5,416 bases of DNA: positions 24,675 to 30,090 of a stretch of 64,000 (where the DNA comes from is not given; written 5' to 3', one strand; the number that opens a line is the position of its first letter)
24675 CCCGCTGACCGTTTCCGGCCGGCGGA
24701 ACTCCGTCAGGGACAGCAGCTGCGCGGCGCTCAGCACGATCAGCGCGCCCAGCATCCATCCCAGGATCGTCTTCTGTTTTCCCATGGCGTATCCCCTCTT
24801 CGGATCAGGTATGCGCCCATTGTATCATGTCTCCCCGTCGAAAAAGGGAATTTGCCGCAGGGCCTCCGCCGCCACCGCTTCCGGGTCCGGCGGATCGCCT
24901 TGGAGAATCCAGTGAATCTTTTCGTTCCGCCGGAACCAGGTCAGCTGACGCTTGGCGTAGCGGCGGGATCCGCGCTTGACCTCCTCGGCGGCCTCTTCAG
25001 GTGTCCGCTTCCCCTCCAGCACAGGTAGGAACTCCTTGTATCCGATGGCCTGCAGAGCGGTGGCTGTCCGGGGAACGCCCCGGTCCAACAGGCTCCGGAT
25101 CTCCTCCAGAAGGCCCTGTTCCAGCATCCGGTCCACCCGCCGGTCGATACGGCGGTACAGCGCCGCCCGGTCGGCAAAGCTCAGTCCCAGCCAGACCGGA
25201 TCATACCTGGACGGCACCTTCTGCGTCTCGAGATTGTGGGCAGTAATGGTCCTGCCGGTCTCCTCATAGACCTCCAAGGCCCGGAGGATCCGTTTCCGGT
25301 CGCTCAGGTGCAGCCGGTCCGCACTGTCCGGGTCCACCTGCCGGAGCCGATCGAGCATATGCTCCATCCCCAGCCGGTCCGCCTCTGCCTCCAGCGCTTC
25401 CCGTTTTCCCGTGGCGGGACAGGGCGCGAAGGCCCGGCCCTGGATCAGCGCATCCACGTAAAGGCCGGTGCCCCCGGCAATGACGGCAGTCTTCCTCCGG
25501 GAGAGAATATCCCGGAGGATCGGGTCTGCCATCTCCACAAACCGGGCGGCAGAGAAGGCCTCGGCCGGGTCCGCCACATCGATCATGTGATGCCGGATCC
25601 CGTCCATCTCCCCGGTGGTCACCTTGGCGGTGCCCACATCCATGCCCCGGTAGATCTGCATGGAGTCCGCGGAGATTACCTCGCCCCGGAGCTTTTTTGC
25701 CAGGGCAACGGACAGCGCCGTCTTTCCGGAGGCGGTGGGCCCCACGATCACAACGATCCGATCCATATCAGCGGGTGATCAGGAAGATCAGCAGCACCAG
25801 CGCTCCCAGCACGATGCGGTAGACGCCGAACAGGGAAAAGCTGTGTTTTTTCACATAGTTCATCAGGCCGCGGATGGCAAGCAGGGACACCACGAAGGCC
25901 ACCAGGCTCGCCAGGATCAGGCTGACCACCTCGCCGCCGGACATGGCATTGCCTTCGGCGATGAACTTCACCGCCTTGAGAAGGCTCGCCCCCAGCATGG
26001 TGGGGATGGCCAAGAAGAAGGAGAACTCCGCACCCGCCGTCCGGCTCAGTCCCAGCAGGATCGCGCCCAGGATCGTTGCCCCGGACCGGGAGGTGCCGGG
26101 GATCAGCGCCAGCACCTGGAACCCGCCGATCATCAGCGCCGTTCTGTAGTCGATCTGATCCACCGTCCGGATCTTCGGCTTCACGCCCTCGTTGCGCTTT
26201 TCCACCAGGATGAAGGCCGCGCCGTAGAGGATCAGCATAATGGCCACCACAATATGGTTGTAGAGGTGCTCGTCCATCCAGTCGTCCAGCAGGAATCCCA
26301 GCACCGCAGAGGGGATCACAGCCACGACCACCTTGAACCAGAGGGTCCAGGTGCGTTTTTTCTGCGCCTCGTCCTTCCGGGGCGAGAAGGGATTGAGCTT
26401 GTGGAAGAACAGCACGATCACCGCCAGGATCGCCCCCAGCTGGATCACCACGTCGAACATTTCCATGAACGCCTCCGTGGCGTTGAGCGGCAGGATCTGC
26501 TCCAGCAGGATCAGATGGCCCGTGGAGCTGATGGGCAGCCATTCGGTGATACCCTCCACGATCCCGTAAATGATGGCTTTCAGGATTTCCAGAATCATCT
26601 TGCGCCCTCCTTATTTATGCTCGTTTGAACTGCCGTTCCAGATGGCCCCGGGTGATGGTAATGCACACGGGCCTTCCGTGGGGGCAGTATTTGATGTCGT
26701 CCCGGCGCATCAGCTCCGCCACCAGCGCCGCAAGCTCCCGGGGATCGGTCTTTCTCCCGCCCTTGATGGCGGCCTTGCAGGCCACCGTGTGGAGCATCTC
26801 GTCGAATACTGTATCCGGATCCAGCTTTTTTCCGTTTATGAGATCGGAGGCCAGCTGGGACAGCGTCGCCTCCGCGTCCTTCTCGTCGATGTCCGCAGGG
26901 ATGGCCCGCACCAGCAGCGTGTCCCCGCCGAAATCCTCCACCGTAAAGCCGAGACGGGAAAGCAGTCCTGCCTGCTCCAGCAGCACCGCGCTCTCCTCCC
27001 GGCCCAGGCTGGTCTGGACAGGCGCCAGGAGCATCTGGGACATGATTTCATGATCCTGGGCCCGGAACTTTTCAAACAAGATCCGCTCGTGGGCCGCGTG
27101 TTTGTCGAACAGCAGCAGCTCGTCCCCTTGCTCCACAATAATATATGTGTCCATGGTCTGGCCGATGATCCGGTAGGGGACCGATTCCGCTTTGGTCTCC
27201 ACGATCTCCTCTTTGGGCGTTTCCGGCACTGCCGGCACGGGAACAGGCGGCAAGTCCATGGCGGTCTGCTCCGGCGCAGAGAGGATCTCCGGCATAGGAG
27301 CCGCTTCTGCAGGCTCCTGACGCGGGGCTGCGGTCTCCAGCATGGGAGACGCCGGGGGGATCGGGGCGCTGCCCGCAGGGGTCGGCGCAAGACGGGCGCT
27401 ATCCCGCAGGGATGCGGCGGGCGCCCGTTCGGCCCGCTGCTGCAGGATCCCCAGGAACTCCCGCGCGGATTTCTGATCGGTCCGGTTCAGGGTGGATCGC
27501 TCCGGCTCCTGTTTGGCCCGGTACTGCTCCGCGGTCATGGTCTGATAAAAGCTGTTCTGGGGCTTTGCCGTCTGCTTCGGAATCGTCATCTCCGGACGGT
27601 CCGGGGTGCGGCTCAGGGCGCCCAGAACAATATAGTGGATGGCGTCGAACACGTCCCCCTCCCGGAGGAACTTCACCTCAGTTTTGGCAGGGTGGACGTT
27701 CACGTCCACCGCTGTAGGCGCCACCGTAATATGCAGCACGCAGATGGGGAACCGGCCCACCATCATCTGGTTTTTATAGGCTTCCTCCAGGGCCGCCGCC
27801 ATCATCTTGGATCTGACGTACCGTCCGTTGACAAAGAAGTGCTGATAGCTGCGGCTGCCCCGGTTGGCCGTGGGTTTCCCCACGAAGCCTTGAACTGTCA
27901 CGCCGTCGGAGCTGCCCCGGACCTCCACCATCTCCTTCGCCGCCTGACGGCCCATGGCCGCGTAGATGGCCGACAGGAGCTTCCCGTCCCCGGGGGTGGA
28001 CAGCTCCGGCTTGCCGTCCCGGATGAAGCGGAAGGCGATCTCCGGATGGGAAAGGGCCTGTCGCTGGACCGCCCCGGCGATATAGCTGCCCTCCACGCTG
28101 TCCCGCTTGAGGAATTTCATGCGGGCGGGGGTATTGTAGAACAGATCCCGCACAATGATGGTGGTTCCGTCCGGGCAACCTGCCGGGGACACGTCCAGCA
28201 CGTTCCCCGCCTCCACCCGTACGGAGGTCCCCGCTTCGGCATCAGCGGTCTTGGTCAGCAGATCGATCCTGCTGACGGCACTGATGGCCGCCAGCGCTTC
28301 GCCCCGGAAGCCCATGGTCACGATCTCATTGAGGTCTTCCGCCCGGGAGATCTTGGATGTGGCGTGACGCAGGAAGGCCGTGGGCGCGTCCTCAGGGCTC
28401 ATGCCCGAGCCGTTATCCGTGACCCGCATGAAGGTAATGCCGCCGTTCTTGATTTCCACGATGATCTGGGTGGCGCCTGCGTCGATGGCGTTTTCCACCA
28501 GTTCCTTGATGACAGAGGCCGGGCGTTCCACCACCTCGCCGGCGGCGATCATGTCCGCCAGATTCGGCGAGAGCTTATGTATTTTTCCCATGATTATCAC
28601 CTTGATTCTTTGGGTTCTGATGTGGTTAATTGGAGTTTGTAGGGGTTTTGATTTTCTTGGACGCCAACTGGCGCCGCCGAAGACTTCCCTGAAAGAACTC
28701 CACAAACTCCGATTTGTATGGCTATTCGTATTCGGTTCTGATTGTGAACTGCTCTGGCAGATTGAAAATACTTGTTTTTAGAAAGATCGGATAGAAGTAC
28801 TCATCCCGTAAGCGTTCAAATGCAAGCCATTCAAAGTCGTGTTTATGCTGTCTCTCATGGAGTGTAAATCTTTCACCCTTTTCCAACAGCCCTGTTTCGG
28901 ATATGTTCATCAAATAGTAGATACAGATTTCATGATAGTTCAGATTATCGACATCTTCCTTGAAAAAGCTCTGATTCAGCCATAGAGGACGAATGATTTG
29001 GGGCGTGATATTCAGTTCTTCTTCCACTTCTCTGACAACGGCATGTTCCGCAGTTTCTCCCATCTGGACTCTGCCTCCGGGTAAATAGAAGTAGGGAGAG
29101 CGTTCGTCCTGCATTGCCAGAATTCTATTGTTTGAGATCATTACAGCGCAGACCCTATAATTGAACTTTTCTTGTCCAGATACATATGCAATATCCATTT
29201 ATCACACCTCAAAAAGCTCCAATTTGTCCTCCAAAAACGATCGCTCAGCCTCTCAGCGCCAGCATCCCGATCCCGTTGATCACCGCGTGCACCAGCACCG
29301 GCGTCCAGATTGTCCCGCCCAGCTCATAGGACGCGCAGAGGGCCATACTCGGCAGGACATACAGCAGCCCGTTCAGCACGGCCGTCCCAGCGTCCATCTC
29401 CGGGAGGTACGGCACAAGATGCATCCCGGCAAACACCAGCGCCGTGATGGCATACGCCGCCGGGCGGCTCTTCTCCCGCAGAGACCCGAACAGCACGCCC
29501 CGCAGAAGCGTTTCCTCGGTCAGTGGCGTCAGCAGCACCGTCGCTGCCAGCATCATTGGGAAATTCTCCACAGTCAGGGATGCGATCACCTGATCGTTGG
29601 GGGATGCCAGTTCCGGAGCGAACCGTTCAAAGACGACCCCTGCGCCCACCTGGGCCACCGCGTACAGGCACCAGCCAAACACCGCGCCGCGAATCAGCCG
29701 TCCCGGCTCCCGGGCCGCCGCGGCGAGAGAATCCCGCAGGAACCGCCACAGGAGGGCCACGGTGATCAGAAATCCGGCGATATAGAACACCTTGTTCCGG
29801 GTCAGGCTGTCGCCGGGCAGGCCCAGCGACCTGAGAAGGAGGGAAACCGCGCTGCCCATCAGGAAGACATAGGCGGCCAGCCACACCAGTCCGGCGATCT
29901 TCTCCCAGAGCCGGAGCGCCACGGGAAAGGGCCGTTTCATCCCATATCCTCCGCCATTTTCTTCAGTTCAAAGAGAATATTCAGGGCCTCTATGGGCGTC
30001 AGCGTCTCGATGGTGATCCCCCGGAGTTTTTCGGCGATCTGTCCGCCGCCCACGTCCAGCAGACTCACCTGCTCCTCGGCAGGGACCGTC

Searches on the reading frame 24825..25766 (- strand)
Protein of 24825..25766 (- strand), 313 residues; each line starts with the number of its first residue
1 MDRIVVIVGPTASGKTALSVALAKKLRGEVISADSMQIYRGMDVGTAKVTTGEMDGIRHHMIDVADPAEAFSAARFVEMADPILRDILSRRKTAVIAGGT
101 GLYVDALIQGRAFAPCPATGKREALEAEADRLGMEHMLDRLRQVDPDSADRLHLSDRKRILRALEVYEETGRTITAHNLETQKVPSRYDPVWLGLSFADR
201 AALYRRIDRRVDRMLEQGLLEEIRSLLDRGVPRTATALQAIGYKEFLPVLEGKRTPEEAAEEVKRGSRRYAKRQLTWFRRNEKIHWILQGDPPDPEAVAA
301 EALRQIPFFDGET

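Call 64: search_protein_families(library=pfam, proteins=[window:24825-25766:-], max_evalue=0.00001)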
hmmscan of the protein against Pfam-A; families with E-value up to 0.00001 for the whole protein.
window:24825-25766:- (313 aa): 2 families
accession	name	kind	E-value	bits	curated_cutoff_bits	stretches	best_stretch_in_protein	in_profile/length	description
PF01715.23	IPPT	-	2.5e-86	289.8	23.6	1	37-280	1-242/243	IPP transferase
PF01745.22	IPT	-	2.3e-09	37.4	20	1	4-63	3-62/233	Isopentenyl transferase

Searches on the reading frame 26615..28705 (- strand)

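Call 63: search_protein_families(library=pfam, proteins=[window:26615-28705:-], max_evalue=0.00001)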
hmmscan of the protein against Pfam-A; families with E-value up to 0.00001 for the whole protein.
window:26615-28705:- (696 aa): 4 families
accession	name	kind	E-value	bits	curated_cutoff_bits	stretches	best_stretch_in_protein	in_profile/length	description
PF01119.25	DNA_mis_repair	-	2.5e-37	127.6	26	1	247-360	1-114/119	DNA mismatch repair protein, C-terminal domain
PF08676.16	MutL_C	-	6.7e-34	117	25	1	514-652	1-141/142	MutL C terminal dimerisation domain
PF13589.12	HATPase_c_3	-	2e-11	44.5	25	1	63-160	4-101/137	Histidine kinase-, DNA gyrase B-, and HSP90-like ATPase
PF02518.31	HATPase_c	-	2.6e-08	34.7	26.4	1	60-116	4-63/111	Histidine kinase-, DNA gyrase B-, and HSP90-like ATPase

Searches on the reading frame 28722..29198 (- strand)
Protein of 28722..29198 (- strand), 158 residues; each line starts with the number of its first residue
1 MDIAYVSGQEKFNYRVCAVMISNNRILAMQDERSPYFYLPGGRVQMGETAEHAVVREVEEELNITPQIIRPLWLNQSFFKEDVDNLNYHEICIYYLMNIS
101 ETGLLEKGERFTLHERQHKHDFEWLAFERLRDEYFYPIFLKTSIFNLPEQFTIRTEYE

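Call 63: search_protein_families(library=pfam, proteins=[window:28722-29198:-], max_evalue=0.00001)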
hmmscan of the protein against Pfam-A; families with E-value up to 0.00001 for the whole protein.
window:28722-29198:- (158 aa): 1 family
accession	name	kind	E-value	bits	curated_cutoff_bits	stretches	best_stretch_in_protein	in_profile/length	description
PF00293.34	NUDIX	-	1e-16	61.6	21.1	1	15-131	5-119/134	NUDIX domain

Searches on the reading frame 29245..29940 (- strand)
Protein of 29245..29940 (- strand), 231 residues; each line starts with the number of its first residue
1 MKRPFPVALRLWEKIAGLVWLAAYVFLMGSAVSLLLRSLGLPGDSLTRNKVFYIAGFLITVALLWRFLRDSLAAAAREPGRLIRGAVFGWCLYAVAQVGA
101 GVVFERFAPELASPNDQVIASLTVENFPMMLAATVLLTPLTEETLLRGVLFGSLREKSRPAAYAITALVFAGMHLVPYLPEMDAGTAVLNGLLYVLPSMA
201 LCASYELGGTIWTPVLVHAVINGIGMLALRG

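Call 63: search_protein_families(library=pfam, proteins=[window:29245-29940:-], max_evalue=0.00001)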
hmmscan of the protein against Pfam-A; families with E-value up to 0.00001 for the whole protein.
window:29245-29940:- (231 aa): 1 family
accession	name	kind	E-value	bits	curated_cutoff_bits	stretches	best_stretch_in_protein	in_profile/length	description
PF02517.21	Rce1-like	-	2.1e-17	63.6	22.4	1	127-223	4-92/93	Type II CAAX prenyl endopeptidase Rce1-like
